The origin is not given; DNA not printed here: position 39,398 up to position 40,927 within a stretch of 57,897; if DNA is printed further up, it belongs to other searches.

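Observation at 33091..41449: Duplicated cassette: Ras-like GTPase + conserved micropeptide gene, divergent from a double-wHTH/TPR protein (candidate new signalling system)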

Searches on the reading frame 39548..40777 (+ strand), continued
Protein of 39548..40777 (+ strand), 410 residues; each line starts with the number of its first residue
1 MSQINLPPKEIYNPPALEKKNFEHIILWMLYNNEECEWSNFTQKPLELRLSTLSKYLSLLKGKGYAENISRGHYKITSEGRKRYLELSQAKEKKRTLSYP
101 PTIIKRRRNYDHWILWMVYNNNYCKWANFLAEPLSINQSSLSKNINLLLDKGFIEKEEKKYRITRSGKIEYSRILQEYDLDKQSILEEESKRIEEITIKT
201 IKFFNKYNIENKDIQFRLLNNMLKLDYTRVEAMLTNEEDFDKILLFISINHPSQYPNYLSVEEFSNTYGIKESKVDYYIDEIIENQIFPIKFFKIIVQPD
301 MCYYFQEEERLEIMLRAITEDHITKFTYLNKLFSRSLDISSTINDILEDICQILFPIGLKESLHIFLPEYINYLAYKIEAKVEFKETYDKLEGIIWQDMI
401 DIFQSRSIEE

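Call 71: search_protein_families(library=pfam, proteins=[P0145, P0166, P0170, P0188, P0214, P0228, P0234, P0261, P0269, P0254], max_evalue=0.001)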
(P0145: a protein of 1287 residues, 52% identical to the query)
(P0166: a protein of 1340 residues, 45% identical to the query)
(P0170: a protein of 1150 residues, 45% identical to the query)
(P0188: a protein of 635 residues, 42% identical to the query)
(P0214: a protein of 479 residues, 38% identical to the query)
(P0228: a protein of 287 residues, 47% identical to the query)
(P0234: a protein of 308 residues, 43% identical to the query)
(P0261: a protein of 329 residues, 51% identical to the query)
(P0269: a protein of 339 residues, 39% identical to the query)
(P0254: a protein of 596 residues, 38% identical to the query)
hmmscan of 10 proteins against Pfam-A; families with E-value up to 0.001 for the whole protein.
P0145 (1287 aa): 30 families (the best 25 are shown)
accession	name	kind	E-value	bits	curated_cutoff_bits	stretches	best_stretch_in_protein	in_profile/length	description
PF07719.23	TPR_2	-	2.4e-54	177.4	27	2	1165-1195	4-34/34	Tetratricopeptide repeat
PF00515.34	TPR_1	-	3.4e-52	172.7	27.8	2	688-719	3-34/34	Tetratricopeptide repeat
PF13181.12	TPR_8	-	6.6e-49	160.4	25.7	1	689-719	4-34/34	Tetratricopeptide repeat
PF14559.12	TPR_19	-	2e-47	159.8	25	1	1206-1257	1-49/68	Tetratricopeptide repeat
PF13431.12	TPR_17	-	7.3e-40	132.4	24.4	1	1186-1217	3-34/34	Tetratricopeptide repeat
PF13428.12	TPR_14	-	1.4e-34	115.4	23.5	0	963-997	6-40/44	Tetratricopeptide repeat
PF13424.12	TPR_12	-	1.1e-29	102.8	30.1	1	1202-1260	9-72/77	Tetratricopeptide repeat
PF12895.13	ANAPC3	-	2.4e-29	101.9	27.2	2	735-811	4-79/82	Anaphase-promoting complex, cyclosome, subunit 3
PF23914.1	TPR_CcmH_CycH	-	2.6e-26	92.8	42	2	1157-1258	45-146/158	Cytochrome c-type biogenesis protein H TPR domain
PF12569.14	NatA_aux_su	-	1.9e-24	86.9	33.3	1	686-751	192-257/515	N-terminal acetyltransferase A, auxiliary subunit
PF13414.12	TPR_11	-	3.6e-22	78.2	26.8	0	1171-1199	3-31/42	TPR repeat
PF13432.12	TPR_16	-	3.8e-22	78.8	32.7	1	1169-1229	4-64/65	Tetratricopeptide repeat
PF25062.1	ARM_TT21_N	-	4.4e-19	69.6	40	1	778-910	86-222/222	Tetratricopeptide repeat protein 21 N-terminal ARM repeat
PF13371.12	TPR_9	-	1.3e-16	60.8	35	0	695-752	4-61/73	Tetratricopeptide repeat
PF13176.12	TPR_7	-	2.5e-13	49.4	27.9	0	965-990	6-33/36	Tetratricopeptide repeat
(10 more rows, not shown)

P0166 (1340 aa): 31 families (the best 25 are shown)
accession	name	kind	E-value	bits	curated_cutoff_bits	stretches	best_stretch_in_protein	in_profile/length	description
PF07719.23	TPR_2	-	1.3e-62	203.2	27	0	1041-1072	3-34/34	Tetratricopeptide repeat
PF00515.34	TPR_1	-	5.6e-57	187.8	27.8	2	632-663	3-34/34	Tetratricopeptide repeat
PF14559.12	TPR_19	-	3.9e-50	168.5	25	2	852-913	5-66/68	Tetratricopeptide repeat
PF13428.12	TPR_14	-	7.5e-46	150.3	23.5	0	978-1012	8-42/44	Tetratricopeptide repeat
PF13181.12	TPR_8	-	1.9e-44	146.5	25.7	1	1147-1178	2-33/34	Tetratricopeptide repeat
PF12895.13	ANAPC3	-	1.6e-41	140.9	27.2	5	967-1030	19-81/82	Anaphase-promoting complex, cyclosome, subunit 3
PF13424.12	TPR_12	-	2.1e-35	121.2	30.1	4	1254-1309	9-69/77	Tetratricopeptide repeat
PF13431.12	TPR_17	-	9.8e-33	110.1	24.4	1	1027-1059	1-33/34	Tetratricopeptide repeat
PF13432.12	TPR_16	-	9.9e-31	106.2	32.7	0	575-626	10-61/65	Tetratricopeptide repeat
PF13414.12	TPR_11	-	3.3e-26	91.1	26.8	1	979-1009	2-32/42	TPR repeat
PF12569.14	NatA_aux_su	-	2.3e-22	80.1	33.3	1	668-737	193-262/515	N-terminal acetyltransferase A, auxiliary subunit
PF13371.12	TPR_9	-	2.5e-21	75.9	35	0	609-662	8-61/73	Tetratricopeptide repeat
PF23914.1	TPR_CcmH_CycH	-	6.5e-19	68.8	42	0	524-626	46-151/158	Cytochrome c-type biogenesis protein H TPR domain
PF13176.12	TPR_7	-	2.6e-17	61.8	27.9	0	1255-1280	6-31/36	Tetratricopeptide repeat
PF25062.1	ARM_TT21_N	-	2.1e-16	60.8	40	2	566-663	104-201/222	Tetratricopeptide repeat protein 21 N-terminal ARM repeat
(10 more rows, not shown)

P0170 (1150 aa): 27 families (the best 25 are shown)
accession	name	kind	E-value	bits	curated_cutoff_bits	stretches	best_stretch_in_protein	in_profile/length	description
PF07719.23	TPR_2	-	7.1e-56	182.2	27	0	889-922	1-34/34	Tetratricopeptide repeat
PF13431.12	TPR_17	-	1.4e-48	159.5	24.4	2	675-705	3-33/34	Tetratricopeptide repeat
PF13181.12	TPR_8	-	6e-48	157.4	25.7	2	619-648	4-33/34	Tetratricopeptide repeat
PF00515.34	TPR_1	-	7.9e-44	146.2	27.8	2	583-615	2-34/34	Tetratricopeptide repeat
PF14559.12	TPR_19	-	2.2e-38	130.9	25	1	767-822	5-60/68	Tetratricopeptide repeat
PF13428.12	TPR_14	-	9.1e-37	122.2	23.5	0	791-824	5-38/44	Tetratricopeptide repeat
PF13424.12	TPR_12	-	4.8e-31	107.2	30.1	2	1062-1128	5-76/77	Tetratricopeptide repeat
PF12895.13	ANAPC3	-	5.1e-29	100.8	27.2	2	733-812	3-81/82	Anaphase-promoting complex, cyclosome, subunit 3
PF13432.12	TPR_16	-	3e-27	95.1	32.7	0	588-648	3-63/65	Tetratricopeptide repeat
PF13414.12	TPR_11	-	6e-27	93.5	26.8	0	896-932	1-37/42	TPR repeat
PF12569.14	NatA_aux_su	-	3.7e-26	92.6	33.3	2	561-647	165-257/515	N-terminal acetyltransferase A, auxiliary subunit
PF13371.12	TPR_9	-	3.1e-23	82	35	0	795-850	3-58/73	Tetratricopeptide repeat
PF23914.1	TPR_CcmH_CycH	-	6.7e-20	72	42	0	1050-1125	40-115/158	Cytochrome c-type biogenesis protein H TPR domain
PF13174.12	TPR_6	-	1.2e-17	63.7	26.3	0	1099-1122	2-25/33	Tetratricopeptide repeat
PF09295.16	ChAPs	-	4.3e-13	49.5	20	1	478-609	170-294/395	ChAPs (Chs5p-Arf1p-binding proteins)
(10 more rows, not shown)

P0188 (635 aa): 8 families
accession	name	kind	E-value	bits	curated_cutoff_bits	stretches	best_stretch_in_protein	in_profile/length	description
PF23598.1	LRR_14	-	4.6e-42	144.5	40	4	330-451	43-162/353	Leucine-rich repeat region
PF13855.12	LRR_8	-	9.7e-33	112.2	27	5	174-231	2-61/61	Leucine rich repeat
PF12799.13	LRR_4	-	2.7e-29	101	27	4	265-304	1-40/44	Leucine Rich repeats (2 copies)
PF00560.39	LRR_1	-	1.4e-20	69.4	20.6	0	381-402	1-23/23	Leucine Rich Repeat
PF14947.12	HTH_45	-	2.6e-10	40.6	25.5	1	499-543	32-75/77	Winged helix-turn-helix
PF23286.1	LRR_13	-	1.5e-07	31.8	30.1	0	117-178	17-79/210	Disease resistance protein RPS4B-like, leucine-rich repeats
PF23211.1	LRR_LRWD1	-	4.6e-06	26.9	28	0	281-346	35-98/190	Leucine-rich repeat and WD repeat-containing protein 1, LRR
PF24048.1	LRR_NXF1-5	-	0.00097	19.2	30.5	0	116-185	46-116/142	NXF1/2/3/5 leucine-rich repeat domain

P0214 (479 aa): 10 families
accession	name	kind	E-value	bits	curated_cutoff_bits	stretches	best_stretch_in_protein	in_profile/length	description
PF12799.13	LRR_4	-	7.6e-34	115.4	27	5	204-244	1-42/44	Leucine Rich repeats (2 copies)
PF13855.12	LRR_8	-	1.5e-20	73.2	27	5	179-216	22-61/61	Leucine rich repeat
PF23598.1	LRR_14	-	9.3e-13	48.1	40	2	46-191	2-148/353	Leucine-rich repeat region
PF14580.12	LRR_9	-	4.1e-12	46.5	30.5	2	169-262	28-127/175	Leucine-rich repeat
PF23952.1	LRR_EndoS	-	1.5e-09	38.5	27.9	1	185-280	26-116/116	Endo-beta-N-acetylglucosaminidase EndoS LRR domain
PF00560.39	LRR_1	-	3.8e-07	29.4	20.6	0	183-197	1-17/23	Leucine Rich Repeat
PF14947.12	HTH_45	-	6.5e-07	29.7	25.5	0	343-382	31-69/77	Winged helix-turn-helix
PF13601.12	HTH_34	-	3.5e-06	27.5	27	0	346-381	29-71/80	Winged helix DNA-binding domain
PF07723.19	LRR_2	-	7.4e-06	26.8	20.9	0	183-203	1-21/26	Leucine Rich Repeat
PF14338.12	Mrr_N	-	0.0002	21.8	29.5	0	353-379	59-85/87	Mrr N-terminal domain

P0228 (287 aa): 1 family
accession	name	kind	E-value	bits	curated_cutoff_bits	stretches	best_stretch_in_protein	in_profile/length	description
PF23598.1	LRR_14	-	5.7e-08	32.3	40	1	75-147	41-113/353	Leucine-rich repeat region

P0234 (308 aa): 4 families
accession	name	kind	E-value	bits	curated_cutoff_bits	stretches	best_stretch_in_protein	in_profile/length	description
PF13855.12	LRR_8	-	4e-11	43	27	1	96-138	18-61/61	Leucine rich repeat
PF23598.1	LRR_14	-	1.7e-10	40.7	40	1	98-164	42-107/353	Leucine-rich repeat region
PF12799.13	LRR_4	-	3.7e-07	30.6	27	1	127-157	2-31/44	Leucine Rich repeats (2 copies)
PF00560.39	LRR_1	-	2.6e-05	23.9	20.6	0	104-125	1-23/23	Leucine Rich Repeat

P0261 (329 aa): 5 families
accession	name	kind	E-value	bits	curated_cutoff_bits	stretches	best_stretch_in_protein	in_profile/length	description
PF13855.12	LRR_8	-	2.3e-09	37.3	27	1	135-188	2-57/61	Leucine rich repeat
PF23598.1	LRR_14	-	2e-08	33.8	40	1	128-190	41-103/353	Leucine-rich repeat region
PF12799.13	LRR_4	-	3.9e-08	33.7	27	2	159-192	3-32/44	Leucine Rich repeats (2 copies)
PF00560.39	LRR_1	-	1.9e-05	24.3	20.6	0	159-179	2-23/23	Leucine Rich Repeat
PF09312.16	SurA_N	-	0.00066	20.3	30.8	0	11-68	43-101/118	SurA N-terminal domain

P0269 (339 aa): 3 families
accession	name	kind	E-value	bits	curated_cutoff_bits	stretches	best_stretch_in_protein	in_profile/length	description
PF23598.1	LRR_14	-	2e-10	40.4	40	1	124-198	58-125/353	Leucine-rich repeat region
PF13855.12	LRR_8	-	6.1e-07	29.5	27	0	127-171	16-61/61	Leucine rich repeat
PF12799.13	LRR_4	-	9.7e-06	26.1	27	1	161-191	3-33/44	Leucine Rich repeats (2 copies)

P0254 (596 aa): 6 families
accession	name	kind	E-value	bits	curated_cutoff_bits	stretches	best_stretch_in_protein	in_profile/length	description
PF23598.1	LRR_14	-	2.1e-16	60.1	40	2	402-462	42-102/353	Leucine-rich repeat region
PF13855.12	LRR_8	-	8.4e-10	38.7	27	1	409-459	3-55/61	Leucine rich repeat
PF12799.13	LRR_4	-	5.4e-07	30.1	27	1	430-466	1-37/44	Leucine Rich repeats (2 copies)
PF25019.1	LRR_R13L1-DRL21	-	6.2e-07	29.8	27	0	215-259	81-127/127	R13L1/DRL21 LRRs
PF24758.1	LRR_At5g56370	-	1.6e-05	25.1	27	0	204-265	14-79/227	FBD-associated F-box protein At5g56370, LRR repeats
PF13646.12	HEAT_2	-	0.00052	20.7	27.7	0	18-80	26-85/88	HEAT repeats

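Call 77: find_homologous_proteins(query=L050:4336-4545:-, max_evalue=0.001)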
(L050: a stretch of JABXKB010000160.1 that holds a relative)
Query L050:4336-4545:- (69 aa): 13 proteins with E <= 0.001 among 13 candidates.
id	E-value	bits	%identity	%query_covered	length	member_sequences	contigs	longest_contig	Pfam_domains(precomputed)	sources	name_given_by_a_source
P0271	9.4e-39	148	100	100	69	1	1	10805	-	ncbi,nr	ncbi:MAG: hypothetical protein HWN81_14590 [Candidatus Lokiarchaeota archaeon]|nr:hypothetical prote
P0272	5.0e-29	117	81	100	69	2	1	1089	-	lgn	-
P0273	2.0e-28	115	81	100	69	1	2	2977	-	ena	-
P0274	2.7e-27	112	77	100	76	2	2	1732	-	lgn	-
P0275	3.1e-24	102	70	100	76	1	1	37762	-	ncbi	-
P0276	3.0e-23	99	71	100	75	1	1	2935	-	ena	-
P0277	3.5e-23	99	70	100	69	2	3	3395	-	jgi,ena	-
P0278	1.9e-22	96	69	100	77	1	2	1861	-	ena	-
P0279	2.0e-21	93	65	100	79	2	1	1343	-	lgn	-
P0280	6.8e-20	88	66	100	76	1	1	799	-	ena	-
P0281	5.8e-10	57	57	91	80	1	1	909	-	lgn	-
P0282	8.2e-9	53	41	100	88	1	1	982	-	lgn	-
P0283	9.0e-9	53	42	100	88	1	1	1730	-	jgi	jgi:hypothetical protein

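Call 78: find_encoding_contigs(protein=P0275, flank=6000, max_places=3)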
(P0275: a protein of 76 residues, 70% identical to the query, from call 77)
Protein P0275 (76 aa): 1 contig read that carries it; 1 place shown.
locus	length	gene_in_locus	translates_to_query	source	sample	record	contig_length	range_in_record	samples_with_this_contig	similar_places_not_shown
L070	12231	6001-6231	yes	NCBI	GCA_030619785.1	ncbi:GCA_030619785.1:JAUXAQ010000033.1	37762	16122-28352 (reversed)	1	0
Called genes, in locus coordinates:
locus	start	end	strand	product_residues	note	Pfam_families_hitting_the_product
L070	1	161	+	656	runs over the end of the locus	PF17874:TPR_MalT (faint), PF13374:TPR_10 (faint), PF13181:TPR_8 (faint), PF13424:TPR_12 (weak)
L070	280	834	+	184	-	PF00025:Arf, PF00009:GTP_EFTU (faint), PF00071:Ras, PF04670:Gtr1_RagA, PF08477:Roc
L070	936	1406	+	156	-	-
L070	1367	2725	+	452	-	PF01432:Peptidase_M3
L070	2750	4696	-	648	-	PF01047:MarR (faint), PF13601:HTH_34 (faint), PF14947:HTH_45 (faint), PF25213:HVO_A0261_N (faint), PF13432:TPR_16 (faint), PF07719:TPR_2 (faint), PF13181:TPR_8 (faint), PF12569:NatA_aux_su (weak), +7 more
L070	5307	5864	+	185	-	PF00025:Arf, PF00009:GTP_EFTU (faint), PF00071:Ras, PF04670:Gtr1_RagA (weak), PF08477:Roc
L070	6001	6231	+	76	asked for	-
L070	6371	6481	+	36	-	-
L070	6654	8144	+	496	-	PF11794:HpaB_N, PF03241:HpaB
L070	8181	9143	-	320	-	-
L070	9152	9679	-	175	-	PF00025:Arf, PF00071:Ras, PF04670:Gtr1_RagA (weak), PF08477:Roc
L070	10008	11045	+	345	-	-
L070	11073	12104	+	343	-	-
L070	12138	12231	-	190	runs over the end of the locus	PF13646:HEAT_2 (faint)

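Call 79: find_encoding_contigs(protein=P0277, flank=4000, max_places=3)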
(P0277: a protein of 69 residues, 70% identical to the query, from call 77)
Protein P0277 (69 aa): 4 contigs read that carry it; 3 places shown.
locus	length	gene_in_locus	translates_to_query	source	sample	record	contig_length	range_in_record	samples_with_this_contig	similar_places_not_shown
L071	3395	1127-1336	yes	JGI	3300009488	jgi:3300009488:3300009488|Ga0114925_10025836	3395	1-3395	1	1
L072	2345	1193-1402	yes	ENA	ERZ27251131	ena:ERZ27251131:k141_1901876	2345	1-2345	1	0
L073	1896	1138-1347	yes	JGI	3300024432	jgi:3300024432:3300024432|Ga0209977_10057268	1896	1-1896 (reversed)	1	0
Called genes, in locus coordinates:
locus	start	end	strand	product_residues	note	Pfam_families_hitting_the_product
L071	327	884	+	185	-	PF00025:Arf, PF00071:Ras, PF04670:Gtr1_RagA (weak), PF08477:Roc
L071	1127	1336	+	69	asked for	-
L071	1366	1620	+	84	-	-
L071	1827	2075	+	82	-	-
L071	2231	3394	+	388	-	?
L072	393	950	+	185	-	PF00025:Arf, PF00071:Ras, PF04670:Gtr1_RagA (weak), PF08477:Roc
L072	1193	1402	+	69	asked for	-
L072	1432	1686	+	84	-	-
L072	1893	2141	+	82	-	-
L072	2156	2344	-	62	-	?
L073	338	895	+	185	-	PF00025:Arf, PF00071:Ras, PF04670:Gtr1_RagA (weak), PF08477:Roc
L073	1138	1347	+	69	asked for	-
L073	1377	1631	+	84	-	-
